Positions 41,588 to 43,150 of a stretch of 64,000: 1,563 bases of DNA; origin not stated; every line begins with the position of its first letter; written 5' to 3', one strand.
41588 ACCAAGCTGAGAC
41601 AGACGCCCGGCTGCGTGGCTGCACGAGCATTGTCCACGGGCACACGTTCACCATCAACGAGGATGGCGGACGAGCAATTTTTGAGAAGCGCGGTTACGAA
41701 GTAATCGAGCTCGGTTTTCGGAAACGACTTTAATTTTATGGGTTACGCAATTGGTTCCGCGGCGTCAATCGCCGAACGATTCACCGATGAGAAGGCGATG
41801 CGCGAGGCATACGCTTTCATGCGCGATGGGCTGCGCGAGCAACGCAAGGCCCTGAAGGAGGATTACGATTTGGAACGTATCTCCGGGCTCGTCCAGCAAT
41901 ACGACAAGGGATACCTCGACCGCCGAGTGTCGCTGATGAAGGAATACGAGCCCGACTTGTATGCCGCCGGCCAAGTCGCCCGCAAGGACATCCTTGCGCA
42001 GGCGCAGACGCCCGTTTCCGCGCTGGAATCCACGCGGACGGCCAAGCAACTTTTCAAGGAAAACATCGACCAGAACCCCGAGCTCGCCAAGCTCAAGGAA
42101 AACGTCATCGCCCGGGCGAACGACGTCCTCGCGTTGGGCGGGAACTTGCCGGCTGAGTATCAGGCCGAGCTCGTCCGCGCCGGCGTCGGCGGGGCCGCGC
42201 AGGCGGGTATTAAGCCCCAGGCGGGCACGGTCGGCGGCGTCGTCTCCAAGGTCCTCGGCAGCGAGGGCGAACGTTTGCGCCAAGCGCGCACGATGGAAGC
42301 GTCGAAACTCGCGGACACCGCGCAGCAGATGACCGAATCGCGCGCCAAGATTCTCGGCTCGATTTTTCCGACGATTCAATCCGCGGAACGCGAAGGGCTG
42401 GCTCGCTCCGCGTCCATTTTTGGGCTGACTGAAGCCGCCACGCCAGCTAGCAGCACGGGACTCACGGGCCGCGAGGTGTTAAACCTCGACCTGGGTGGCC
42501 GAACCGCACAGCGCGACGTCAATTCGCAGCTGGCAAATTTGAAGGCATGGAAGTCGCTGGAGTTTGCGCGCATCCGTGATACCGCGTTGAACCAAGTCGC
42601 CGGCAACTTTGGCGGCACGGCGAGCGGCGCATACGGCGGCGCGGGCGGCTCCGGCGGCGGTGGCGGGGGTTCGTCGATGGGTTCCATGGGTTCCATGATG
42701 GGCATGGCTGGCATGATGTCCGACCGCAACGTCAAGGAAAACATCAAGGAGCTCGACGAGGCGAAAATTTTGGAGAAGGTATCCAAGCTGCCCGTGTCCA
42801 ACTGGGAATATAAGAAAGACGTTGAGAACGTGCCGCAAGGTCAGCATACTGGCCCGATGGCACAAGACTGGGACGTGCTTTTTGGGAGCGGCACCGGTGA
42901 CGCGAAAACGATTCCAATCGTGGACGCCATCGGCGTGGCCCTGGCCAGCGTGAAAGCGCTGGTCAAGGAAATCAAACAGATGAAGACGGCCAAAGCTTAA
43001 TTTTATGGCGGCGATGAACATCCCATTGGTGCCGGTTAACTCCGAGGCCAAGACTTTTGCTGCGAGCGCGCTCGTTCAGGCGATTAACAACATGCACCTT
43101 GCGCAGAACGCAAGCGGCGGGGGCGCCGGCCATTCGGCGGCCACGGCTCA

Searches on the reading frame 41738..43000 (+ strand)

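Call 11: search_protein_families(library=phrogs, proteins=[window:41738-43000:+], max_evalue=0.001)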
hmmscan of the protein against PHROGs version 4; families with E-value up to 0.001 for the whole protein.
window:41738-43000:+ (420 aa): 5 families
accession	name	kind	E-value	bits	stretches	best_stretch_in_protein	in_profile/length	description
phrog_8003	-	head and packaging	2.8e-13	50.8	1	313-417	272-370/389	virion structural protein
phrog_1980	-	tail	1.5e-06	28.8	1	128-377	187-374/449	tail fiber protein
phrog_6121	-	head and packaging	9.9e-06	26.2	1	309-377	306-363/392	virion structural protein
phrog_26112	-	unknown function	0.00012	23.1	1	289-352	66-127/166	-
phrog_5668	-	tail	0.0004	19.2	0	327-377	1465-1508/1567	tail fiber protein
